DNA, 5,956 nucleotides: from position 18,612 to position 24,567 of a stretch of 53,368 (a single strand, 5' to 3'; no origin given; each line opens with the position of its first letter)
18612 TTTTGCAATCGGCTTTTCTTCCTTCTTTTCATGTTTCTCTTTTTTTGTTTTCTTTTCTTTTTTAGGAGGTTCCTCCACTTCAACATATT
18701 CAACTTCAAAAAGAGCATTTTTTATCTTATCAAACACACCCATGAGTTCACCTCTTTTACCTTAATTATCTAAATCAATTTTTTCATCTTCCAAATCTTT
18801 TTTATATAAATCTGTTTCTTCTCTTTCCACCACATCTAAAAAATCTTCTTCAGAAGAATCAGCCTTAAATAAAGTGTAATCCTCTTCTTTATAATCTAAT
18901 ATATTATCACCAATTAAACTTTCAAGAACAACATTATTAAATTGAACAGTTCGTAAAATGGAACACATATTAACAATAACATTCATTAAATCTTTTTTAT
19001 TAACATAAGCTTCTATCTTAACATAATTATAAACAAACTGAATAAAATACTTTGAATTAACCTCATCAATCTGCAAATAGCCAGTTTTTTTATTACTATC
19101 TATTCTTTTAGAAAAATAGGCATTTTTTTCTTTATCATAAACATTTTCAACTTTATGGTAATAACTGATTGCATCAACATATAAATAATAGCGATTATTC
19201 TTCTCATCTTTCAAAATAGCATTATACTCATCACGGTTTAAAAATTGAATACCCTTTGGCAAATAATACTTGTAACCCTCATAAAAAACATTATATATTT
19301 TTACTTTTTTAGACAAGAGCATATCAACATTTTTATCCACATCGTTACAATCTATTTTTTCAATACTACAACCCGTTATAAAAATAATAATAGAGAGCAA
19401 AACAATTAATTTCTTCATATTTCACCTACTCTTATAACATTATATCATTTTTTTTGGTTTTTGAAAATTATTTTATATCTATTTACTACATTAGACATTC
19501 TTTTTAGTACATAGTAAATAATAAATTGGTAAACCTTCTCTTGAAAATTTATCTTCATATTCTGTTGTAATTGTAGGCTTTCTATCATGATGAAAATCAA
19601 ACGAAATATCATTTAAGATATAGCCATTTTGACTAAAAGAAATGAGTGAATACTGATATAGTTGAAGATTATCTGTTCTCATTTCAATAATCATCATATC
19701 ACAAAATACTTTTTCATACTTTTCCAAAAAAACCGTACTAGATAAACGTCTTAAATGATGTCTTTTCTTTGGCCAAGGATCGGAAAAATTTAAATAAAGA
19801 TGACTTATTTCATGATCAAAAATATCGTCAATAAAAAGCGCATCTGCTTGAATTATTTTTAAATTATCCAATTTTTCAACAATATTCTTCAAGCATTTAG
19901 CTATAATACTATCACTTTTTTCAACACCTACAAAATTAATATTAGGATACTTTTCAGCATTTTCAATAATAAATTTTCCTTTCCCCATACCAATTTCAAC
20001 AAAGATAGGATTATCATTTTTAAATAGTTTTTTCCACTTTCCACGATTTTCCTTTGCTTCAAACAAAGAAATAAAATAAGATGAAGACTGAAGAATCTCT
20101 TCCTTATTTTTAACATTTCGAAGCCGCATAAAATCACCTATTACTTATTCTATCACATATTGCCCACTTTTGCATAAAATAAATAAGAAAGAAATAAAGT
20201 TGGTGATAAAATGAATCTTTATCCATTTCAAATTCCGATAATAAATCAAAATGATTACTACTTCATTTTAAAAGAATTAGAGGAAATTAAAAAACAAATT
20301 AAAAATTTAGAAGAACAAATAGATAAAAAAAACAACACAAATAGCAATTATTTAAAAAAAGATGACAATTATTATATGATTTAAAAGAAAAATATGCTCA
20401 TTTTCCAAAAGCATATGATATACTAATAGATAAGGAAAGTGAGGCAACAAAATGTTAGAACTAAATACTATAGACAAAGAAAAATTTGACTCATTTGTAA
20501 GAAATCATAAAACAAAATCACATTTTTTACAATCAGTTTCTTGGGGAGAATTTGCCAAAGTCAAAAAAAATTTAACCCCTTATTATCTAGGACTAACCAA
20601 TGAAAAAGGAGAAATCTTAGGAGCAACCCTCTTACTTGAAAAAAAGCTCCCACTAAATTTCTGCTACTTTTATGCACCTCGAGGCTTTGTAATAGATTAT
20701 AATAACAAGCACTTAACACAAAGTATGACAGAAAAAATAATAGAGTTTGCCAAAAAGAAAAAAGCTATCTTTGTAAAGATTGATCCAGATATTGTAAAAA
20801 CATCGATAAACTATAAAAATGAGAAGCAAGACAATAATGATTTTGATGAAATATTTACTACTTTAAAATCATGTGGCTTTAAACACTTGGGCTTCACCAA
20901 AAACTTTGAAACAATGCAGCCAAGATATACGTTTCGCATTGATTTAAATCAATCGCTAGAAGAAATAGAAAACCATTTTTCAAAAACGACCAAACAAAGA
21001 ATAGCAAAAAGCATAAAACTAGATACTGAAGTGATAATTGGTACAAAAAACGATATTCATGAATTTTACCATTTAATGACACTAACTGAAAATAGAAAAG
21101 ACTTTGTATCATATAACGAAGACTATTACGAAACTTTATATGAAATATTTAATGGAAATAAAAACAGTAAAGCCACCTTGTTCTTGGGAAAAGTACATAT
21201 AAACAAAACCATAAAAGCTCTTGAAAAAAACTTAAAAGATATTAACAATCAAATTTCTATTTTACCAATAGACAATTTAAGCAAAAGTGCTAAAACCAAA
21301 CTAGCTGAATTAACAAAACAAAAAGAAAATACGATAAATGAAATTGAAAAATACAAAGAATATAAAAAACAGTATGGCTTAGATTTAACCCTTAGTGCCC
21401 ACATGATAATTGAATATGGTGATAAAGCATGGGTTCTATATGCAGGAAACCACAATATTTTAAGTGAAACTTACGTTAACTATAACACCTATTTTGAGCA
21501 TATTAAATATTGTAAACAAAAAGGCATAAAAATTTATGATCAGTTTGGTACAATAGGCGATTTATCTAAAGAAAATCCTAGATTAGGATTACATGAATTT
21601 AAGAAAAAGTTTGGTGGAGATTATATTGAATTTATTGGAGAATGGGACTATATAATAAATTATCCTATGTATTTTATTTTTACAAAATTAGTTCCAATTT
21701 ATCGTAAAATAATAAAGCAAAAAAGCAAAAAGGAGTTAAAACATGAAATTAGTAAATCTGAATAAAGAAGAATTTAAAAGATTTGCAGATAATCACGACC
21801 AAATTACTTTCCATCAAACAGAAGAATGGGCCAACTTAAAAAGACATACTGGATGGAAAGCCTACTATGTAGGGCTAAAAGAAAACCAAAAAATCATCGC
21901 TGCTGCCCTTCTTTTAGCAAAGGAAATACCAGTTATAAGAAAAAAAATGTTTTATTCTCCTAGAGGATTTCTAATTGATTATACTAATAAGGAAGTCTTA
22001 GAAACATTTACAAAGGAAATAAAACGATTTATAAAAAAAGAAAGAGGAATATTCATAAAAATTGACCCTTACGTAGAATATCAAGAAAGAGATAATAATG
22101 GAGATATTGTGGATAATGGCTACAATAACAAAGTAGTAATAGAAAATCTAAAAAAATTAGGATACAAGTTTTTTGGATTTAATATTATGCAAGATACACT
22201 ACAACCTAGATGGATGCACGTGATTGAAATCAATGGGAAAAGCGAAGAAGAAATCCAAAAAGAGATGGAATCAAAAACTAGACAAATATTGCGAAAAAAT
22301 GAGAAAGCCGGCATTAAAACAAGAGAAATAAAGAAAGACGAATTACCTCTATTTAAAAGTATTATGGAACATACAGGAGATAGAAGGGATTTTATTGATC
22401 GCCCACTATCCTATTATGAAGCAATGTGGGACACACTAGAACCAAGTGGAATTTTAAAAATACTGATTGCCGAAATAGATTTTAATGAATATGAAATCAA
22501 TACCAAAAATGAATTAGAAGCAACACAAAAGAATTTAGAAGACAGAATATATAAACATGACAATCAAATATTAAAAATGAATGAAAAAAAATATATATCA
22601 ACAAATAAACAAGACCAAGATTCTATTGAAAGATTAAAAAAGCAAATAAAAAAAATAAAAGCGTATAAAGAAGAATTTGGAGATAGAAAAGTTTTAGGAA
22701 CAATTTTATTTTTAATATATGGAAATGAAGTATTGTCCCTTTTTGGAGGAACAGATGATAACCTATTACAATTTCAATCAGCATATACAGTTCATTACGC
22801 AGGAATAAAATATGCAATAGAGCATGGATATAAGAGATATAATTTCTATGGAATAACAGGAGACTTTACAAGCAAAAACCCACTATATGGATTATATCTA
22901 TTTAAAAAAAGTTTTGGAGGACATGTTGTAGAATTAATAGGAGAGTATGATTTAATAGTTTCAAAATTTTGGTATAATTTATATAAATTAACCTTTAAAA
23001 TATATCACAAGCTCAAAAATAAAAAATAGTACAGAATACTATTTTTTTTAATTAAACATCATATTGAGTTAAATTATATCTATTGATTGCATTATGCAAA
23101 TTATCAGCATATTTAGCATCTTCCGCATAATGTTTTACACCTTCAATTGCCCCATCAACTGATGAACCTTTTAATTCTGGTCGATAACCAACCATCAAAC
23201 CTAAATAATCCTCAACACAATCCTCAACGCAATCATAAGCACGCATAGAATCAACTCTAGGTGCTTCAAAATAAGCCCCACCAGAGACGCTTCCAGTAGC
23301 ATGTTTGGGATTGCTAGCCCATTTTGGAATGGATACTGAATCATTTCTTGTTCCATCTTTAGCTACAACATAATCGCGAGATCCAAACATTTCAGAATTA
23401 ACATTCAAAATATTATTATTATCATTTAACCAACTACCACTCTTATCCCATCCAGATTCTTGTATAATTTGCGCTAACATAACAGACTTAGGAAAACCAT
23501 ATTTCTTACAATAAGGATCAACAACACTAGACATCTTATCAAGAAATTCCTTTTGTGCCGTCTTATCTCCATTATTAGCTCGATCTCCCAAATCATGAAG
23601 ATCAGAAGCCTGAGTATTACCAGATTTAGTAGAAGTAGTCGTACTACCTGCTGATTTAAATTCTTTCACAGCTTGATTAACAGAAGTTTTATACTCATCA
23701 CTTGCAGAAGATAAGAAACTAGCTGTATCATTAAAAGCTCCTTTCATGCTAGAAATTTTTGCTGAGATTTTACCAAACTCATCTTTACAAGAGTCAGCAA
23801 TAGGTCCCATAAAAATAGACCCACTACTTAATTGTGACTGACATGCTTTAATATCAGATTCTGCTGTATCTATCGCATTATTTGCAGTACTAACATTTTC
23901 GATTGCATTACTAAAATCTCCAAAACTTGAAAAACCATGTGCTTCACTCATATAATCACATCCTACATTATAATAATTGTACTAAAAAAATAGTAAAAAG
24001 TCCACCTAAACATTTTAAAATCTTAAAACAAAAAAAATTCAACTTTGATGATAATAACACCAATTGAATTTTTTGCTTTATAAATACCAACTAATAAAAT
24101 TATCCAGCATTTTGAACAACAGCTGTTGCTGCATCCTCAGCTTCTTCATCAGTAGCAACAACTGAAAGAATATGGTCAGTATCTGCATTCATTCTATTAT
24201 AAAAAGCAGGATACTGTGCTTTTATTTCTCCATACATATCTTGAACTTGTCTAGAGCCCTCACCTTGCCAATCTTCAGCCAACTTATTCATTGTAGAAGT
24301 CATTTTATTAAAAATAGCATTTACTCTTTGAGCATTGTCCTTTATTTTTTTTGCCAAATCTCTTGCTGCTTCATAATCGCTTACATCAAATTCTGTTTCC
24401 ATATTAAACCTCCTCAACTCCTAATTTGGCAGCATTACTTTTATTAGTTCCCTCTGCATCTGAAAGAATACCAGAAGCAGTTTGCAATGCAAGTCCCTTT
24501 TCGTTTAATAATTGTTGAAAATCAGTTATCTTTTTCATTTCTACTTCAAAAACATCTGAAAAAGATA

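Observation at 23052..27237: Orphan WXG100/T7SS-like module in which two, possibly all three, large proteins carry cell-wall hydrolase domains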

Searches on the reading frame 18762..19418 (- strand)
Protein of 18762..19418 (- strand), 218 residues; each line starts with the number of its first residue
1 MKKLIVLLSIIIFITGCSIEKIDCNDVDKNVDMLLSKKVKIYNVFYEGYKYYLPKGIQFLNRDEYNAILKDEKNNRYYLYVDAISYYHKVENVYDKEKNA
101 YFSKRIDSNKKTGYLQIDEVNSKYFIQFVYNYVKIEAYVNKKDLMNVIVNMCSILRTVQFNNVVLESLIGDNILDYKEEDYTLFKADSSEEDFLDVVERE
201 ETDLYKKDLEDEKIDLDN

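Call 21: search_protein_families(library=pfam, proteins=[window:18762-19418:-], max_evalue=0.1)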
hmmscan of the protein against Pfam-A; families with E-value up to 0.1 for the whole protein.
window:18762-19418:- (218 aa): 1 family
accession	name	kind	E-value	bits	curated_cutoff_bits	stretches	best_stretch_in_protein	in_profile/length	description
PF08139.17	LPAM_1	-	0.0047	17.7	20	1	1-18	1-18/18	Prokaryotic membrane lipoprotein lipid attachment site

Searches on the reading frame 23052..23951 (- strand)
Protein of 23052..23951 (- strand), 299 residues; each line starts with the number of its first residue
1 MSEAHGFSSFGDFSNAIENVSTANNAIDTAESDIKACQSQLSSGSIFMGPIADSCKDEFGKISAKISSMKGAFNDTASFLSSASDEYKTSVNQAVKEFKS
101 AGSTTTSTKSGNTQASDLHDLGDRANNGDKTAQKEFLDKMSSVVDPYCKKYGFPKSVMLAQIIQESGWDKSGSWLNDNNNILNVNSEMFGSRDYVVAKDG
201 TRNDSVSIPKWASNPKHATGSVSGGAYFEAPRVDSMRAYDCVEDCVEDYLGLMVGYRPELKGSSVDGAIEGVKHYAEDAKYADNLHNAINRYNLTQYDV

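Call 3: search_protein_families(library=pfam, proteins=[window:23052-23951:-], max_evalue=1)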
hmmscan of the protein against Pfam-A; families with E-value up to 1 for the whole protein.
window:23052-23951:- (299 aa): 5 families
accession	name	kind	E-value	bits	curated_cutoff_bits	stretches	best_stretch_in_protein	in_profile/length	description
PF01832.25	Glucosaminidase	-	2.2e-16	61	30.2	1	147-294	7-123/123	Mannosyl-glycoprotein endo-beta-N-acetylglucosaminidase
PF02181.28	FH2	-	0.022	14.3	34.8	1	14-99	279-365/372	Formin Homology 2 Domain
PF16535.10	T3SSipB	-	0.066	14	31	0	12-43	61-92/155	Type III cell invasion protein SipB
PF20379.3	DUF6674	-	0.21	11.6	28.5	1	12-103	23-105/251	Family of unknown function (DUF6674)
PF16752.10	TBCC_N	-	0.3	11.9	27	0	24-82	35-87/115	Tubulin-specific chaperone C N-terminal domain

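Call 4: search_protein_families(library=ncbifam, proteins=[window:23052-23951:-], max_evalue=1)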
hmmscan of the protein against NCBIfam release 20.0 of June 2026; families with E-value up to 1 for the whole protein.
window:23052-23951:- (299 aa): 8 families
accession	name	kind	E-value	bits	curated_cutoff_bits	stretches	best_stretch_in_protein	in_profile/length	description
NF038016.1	sporang_Gsm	equivalog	1.6e-10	40.9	240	2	118-179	149-210/316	sporangiospore maturation cell wall hydrolase GsmA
TIGR02541.1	flagell_FlgJ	equivalog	2.9e-09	37.2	193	2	87-174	115-189/294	flagellar assembly peptidoglycan hydrolase FlgJ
NF009354.0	PRK12709.1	equivalog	0.00044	19.8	456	1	90-286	134-316/323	flagellar rod assembly protein/muramidase FlgJ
NF004974.0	PRK06347.1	equivalog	0.0046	16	701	1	274-298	279-303/592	1,4-beta-N-acetylmuramoylhydrolase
NF009358.0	PRK12713.1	equivalog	0.01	15.3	595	1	126-173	174-221/339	flagellar rod assembly protein/muramidase FlgJ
NF006360.0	PRK08581.1-2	equivalog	0.012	14.1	605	1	272-298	537-563/709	amidase domain-containing protein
NF052665.1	CC0731_fam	equivalog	0.024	14.5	130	1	118-151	27-59/74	CC0731 family SpdR-regulated protein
NF035934.1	ESAT6_2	subfamily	0.39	11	100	1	10-90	7-85/96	pore-forming ESAT-6 family protein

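Call 34: search_protein_families(library=phrogs, proteins=[window:23052-23951:-], max_evalue=0.1)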
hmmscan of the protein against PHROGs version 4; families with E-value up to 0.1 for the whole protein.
window:23052-23951:- (299 aa): 11 families
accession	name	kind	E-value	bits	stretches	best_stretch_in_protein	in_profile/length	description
phrog_3513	-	lysis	2.4e-14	53.3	1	119-298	629-791/1434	endolysin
phrog_12727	-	lysis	2.3e-07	31.4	1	133-182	3-51/393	endolysin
phrog_18032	-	lysis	8.3e-07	30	1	274-298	129-153/248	endolysin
phrog_2013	-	tail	8.3e-07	29.1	1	64-170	389-498/657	lytic tail protein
phrog_10967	-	lysis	0.00011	23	1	148-185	19-55/266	endolysin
phrog_6376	-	unknown function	0.0046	17.6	1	23-175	22-169/229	-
phrog_8251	-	lysis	0.0083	16.8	0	149-298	17-148/250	endolysin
phrog_20482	-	unknown function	0.02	15.5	1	58-110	171-223/237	-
phrog_7498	-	DNA, RNA and nucleotide metabolism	0.049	13.8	1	84-157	122-195/296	DnaD-like helicase loader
phrog_8892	-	tail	0.049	13.2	1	9-148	263-397/752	tail length tape measure protein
phrog_788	-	tail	0.074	13.8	0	14-124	163-277/297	tail protein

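Call 50: search_protein_families(library=pfam, alignment_id=A8, max_evalue=0.001)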
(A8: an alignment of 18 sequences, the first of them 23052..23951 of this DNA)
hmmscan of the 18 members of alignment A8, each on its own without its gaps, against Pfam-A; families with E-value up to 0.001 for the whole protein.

A. member 1, window:23052-23951:- (299 aa): 1 family
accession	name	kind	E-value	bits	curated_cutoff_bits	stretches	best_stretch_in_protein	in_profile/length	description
PF01832.25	Glucosaminidase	-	2.2e-16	61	30.2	1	147-294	7-123/123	Mannosyl-glycoprotein endo-beta-N-acetylglucosaminidase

B. families by the number of members that match (of 18 scanned): 6 families
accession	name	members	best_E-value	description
PF01832.25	Glucosaminidase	7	1.4e-33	Mannosyl-glycoprotein endo-beta-N-acetylglucosaminidase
PF18013.6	Phage_lysozyme2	5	8.2e-36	Phage tail lysozyme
PF13529.12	Peptidase_C39_2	4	6e-08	Peptidase_C39 like family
PF09992.14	NAGPA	1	6.3e-22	Phosphodiester glycosidase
PF06013.18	WXG100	1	2.6e-05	Proteins of 100 residues with WXG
PF20234.3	DUF6591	1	0.00084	Family of unknown function (DUF6591)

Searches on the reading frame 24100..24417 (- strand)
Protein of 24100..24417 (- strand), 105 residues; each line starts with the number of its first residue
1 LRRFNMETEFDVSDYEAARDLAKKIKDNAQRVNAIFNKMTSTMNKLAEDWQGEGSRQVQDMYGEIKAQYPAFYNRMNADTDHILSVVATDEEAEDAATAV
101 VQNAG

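Call 3: search_protein_families(library=pfam, proteins=[window:24100-24417:-], max_evalue=1)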
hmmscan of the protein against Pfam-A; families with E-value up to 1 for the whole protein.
window:24100-24417:- (105 aa): 5 families
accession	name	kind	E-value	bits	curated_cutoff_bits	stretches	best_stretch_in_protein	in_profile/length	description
PF06013.18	WXG100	-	1e-08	35.7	27.3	1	14-69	5-60/86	Proteins of 100 residues with WXG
PF12699.13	phiKZ_IP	-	0.0079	15.9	27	1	19-88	297-375/387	phiKZ-like phage internal head proteins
PF25547.1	WXG100_2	-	0.041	14.3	27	1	14-68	27-83/150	WXG100 like domain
PF24915.1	Spectrin_SESTD1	-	0.18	12.7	27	0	71-99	8-36/110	SESTD1-like, spectrin repeat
PF05884.17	ZYG-11_interact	-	0.19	11.5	25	1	14-88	8-87/295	Interactor of ZYG-11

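Call 4: search_protein_families(library=ncbifam, proteins=[window:24100-24417:-], max_evalue=1)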
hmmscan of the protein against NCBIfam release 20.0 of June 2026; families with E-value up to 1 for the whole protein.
window:24100-24417:- (105 aa): 4 families
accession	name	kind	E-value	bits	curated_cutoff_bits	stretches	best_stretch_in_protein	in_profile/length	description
TIGR03930.1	WXG100_ESAT6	subfamily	1.7e-10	41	44.85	1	14-78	5-69/90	WXG100 family type VII secretion target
NF035934.1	ESAT6_2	subfamily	7.3e-07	29.3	100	1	19-96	11-88/96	pore-forming ESAT-6 family protein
TIGR02916.1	PEP_his_kin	equivalog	0.0098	14.5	300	1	20-104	505-591/679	XrtA/PEP-CTERM system histidine kinase PrsK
NF005981.0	PRK08074.1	equivalog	0.086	10.8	789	1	5-100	560-654/931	ATP-dependent DNA helicase DinG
